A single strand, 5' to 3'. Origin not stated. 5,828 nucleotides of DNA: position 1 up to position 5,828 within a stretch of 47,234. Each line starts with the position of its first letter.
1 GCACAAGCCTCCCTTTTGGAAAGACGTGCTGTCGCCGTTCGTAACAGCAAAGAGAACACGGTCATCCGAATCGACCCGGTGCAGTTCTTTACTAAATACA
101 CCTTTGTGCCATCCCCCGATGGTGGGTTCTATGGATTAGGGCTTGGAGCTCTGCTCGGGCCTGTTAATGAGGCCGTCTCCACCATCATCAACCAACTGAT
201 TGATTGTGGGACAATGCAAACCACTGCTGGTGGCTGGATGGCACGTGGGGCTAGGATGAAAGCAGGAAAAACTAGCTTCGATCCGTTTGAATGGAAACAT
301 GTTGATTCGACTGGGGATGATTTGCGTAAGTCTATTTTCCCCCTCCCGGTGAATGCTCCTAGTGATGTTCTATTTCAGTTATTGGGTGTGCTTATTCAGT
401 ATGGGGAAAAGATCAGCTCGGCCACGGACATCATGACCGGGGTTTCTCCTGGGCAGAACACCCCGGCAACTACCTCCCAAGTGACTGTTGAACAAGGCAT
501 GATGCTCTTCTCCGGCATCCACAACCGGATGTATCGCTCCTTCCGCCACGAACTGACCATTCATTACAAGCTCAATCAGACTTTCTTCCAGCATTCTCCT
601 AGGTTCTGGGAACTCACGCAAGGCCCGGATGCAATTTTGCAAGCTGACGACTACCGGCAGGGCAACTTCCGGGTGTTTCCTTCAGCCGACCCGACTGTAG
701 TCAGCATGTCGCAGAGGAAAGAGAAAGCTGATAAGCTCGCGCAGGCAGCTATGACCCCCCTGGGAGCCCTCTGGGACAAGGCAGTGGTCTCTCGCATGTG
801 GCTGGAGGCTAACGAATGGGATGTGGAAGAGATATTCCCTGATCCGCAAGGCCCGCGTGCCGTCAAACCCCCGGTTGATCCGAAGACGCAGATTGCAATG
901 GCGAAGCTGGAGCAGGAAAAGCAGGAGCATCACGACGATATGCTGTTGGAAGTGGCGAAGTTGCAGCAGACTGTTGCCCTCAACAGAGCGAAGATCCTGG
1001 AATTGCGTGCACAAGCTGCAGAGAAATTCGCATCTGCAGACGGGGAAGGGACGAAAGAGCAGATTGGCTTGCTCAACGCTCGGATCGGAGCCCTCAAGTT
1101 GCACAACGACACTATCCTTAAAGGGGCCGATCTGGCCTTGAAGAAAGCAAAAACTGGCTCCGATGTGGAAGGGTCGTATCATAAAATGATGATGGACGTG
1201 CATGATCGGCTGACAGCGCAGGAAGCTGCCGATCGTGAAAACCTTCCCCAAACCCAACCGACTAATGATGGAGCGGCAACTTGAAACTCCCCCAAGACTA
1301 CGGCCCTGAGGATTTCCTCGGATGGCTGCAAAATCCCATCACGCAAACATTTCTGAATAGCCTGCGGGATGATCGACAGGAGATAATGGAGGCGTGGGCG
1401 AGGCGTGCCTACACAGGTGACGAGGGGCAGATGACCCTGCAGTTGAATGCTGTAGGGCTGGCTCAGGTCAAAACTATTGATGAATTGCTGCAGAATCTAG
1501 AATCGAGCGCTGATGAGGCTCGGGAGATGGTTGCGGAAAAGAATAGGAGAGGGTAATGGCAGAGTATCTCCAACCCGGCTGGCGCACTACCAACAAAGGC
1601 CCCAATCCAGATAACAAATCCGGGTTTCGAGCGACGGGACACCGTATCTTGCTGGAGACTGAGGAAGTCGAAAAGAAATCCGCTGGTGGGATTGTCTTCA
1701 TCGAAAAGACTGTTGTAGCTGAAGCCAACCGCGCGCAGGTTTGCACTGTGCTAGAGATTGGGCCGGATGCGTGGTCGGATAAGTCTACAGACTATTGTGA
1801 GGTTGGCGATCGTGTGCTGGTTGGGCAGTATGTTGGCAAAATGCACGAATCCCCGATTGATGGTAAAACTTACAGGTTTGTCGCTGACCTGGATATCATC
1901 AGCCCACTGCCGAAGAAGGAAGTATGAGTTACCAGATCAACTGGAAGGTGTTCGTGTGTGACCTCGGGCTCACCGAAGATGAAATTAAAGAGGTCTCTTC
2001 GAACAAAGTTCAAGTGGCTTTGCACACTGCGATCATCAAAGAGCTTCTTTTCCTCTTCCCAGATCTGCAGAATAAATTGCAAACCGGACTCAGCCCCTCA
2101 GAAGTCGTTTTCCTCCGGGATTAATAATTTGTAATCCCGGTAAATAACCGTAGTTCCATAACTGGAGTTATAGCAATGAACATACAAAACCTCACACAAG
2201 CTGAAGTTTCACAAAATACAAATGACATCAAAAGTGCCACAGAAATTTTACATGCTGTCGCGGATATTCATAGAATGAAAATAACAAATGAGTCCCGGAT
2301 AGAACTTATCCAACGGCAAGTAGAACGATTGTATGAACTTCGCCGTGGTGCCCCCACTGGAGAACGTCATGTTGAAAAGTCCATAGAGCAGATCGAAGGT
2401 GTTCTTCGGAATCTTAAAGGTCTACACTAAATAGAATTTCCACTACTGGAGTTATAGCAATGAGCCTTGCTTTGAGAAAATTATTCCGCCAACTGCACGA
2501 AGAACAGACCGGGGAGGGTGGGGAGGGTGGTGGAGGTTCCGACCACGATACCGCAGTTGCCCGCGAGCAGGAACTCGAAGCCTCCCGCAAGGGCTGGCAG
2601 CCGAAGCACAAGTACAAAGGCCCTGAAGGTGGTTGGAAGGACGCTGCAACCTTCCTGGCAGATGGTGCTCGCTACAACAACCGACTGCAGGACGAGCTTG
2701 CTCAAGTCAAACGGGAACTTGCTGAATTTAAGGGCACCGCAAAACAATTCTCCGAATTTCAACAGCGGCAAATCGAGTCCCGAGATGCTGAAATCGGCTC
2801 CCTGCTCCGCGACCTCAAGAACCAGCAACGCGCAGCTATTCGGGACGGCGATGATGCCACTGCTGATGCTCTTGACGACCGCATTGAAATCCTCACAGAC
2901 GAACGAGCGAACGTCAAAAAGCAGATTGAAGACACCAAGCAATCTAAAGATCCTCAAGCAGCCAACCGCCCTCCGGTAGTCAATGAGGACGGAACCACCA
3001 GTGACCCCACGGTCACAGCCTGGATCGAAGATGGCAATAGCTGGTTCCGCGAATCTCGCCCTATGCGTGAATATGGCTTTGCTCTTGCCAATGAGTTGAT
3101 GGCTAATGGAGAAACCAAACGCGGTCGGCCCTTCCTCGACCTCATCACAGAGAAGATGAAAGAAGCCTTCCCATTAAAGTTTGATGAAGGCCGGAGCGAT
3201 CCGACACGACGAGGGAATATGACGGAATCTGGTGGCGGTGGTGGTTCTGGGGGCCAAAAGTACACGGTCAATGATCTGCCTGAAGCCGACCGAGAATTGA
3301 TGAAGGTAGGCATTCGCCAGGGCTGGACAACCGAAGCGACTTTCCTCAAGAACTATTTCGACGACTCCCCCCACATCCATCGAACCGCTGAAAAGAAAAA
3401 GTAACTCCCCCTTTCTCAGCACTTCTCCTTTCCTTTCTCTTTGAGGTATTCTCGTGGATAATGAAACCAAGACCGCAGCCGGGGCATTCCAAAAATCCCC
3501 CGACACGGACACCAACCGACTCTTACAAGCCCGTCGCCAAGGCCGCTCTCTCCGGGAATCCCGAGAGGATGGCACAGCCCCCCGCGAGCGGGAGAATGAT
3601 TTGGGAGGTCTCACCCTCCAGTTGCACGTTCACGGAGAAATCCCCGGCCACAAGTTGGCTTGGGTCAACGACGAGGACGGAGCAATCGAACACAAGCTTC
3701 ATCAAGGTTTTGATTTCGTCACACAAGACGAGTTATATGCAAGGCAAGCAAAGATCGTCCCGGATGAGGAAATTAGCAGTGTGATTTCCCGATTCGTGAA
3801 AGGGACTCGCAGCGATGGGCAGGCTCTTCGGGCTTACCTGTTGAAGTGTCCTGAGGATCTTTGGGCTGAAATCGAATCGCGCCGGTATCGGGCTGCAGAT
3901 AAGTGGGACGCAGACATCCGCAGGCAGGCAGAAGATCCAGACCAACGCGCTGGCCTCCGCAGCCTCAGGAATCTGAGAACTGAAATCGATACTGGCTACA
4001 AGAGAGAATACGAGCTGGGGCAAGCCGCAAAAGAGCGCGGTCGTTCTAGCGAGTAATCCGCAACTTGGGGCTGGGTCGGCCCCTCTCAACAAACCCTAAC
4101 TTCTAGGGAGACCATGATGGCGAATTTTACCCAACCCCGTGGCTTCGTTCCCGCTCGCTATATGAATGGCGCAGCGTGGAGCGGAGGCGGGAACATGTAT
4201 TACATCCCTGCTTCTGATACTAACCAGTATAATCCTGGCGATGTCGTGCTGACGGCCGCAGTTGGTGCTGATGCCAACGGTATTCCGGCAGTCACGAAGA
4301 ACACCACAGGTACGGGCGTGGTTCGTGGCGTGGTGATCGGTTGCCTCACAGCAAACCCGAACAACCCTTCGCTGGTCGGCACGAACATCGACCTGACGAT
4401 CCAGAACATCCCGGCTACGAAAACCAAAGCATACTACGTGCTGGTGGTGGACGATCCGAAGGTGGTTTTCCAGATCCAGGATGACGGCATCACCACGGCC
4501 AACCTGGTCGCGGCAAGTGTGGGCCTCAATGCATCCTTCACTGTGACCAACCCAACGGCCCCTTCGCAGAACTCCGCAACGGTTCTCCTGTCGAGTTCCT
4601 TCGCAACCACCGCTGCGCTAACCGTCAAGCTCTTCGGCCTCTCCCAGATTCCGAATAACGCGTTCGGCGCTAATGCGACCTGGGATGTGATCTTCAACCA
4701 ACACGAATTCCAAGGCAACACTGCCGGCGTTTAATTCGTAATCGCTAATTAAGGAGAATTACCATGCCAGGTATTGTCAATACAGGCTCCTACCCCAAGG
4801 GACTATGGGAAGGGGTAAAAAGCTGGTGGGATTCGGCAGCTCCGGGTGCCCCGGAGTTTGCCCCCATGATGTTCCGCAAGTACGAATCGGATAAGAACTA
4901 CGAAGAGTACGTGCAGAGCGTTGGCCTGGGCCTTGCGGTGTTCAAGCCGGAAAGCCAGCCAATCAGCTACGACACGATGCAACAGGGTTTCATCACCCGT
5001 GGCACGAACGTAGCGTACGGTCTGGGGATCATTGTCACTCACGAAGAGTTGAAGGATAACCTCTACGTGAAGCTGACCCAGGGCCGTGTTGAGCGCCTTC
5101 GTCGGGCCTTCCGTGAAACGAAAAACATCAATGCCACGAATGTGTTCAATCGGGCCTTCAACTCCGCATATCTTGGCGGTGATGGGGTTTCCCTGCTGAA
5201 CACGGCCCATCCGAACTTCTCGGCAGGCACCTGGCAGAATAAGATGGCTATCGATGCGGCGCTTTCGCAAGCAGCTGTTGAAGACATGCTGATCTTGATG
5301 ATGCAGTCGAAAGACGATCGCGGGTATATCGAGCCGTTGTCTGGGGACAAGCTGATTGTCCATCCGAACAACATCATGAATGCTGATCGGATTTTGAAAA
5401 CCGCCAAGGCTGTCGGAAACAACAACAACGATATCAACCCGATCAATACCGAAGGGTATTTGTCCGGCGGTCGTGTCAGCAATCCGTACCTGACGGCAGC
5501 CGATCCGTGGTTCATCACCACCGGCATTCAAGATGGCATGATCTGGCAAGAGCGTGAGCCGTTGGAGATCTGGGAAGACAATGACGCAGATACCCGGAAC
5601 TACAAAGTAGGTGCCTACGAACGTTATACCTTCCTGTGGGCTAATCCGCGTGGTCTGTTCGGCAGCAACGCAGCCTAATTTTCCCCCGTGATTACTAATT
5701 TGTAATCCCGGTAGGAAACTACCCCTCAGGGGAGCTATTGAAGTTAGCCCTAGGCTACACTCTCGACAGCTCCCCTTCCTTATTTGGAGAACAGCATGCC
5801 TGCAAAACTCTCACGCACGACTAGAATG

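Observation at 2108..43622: At least 15 dispersed copies of a ~40-bp near-palindromic intergenic element, on both transcription arms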

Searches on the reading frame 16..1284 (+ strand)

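Call 7: search_protein_families(library=phrogs, proteins=[window:16-1284:+])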
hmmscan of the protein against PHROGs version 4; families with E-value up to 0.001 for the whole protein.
window:16-1284:+ (422 aa): 1 family
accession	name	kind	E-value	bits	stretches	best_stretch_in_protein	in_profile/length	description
phrog_1216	-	head and packaging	2.8e-11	43.7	1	14-404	326-682/714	portal protein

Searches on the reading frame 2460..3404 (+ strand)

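Call 7: search_protein_families(library=phrogs, proteins=[window:2460-3404:+])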
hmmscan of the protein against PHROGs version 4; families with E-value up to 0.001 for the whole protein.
window:2460-3404:+ (314 aa): 1 family
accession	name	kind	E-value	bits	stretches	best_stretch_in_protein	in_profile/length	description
phrog_21091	-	unknown function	0.0003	21.3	1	79-181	157-254/407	-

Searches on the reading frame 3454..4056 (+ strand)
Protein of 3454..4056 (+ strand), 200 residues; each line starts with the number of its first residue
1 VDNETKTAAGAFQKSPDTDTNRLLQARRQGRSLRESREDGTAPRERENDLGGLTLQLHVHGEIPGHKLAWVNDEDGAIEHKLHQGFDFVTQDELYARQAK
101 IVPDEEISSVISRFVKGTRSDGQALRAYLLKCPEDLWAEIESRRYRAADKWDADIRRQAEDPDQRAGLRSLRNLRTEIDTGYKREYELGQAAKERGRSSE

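Call 89: search_protein_families(library=phrogs, max_evalue=0.001, proteins=[window:3454-4056:+])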
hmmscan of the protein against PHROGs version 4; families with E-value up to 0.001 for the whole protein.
window:3454-4056:+ (200 aa): 0 families

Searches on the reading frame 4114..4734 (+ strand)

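Call 89: search_protein_families(library=phrogs, max_evalue=0.001, proteins=[window:4114-4734:+])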
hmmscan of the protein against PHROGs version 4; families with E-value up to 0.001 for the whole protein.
window:4114-4734:+ (206 aa): 1 family
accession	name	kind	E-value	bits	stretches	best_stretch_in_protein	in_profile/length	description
phrog_37556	-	unknown function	7.2e-08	33.4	1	101-202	87-184/187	-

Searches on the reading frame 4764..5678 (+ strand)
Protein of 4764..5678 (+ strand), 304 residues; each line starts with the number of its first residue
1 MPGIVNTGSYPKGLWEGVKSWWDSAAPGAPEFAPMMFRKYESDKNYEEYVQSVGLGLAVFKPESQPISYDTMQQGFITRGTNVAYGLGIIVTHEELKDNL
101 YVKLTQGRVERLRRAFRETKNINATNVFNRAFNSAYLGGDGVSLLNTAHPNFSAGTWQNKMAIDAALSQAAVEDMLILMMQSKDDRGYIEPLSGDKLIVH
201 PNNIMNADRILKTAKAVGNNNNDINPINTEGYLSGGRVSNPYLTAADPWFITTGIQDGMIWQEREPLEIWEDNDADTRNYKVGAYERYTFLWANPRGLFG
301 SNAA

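Call 7: search_protein_families(library=phrogs, proteins=[window:4764-5678:+])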
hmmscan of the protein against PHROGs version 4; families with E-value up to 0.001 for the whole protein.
window:4764-5678:+ (304 aa): 2 families
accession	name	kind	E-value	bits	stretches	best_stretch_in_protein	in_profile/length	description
phrog_371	-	head and packaging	9.1e-09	36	1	151-222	219-290/303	major head protein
phrog_4523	-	head and packaging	0.00029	20.7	1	140-253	486-588/644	major head and protease protein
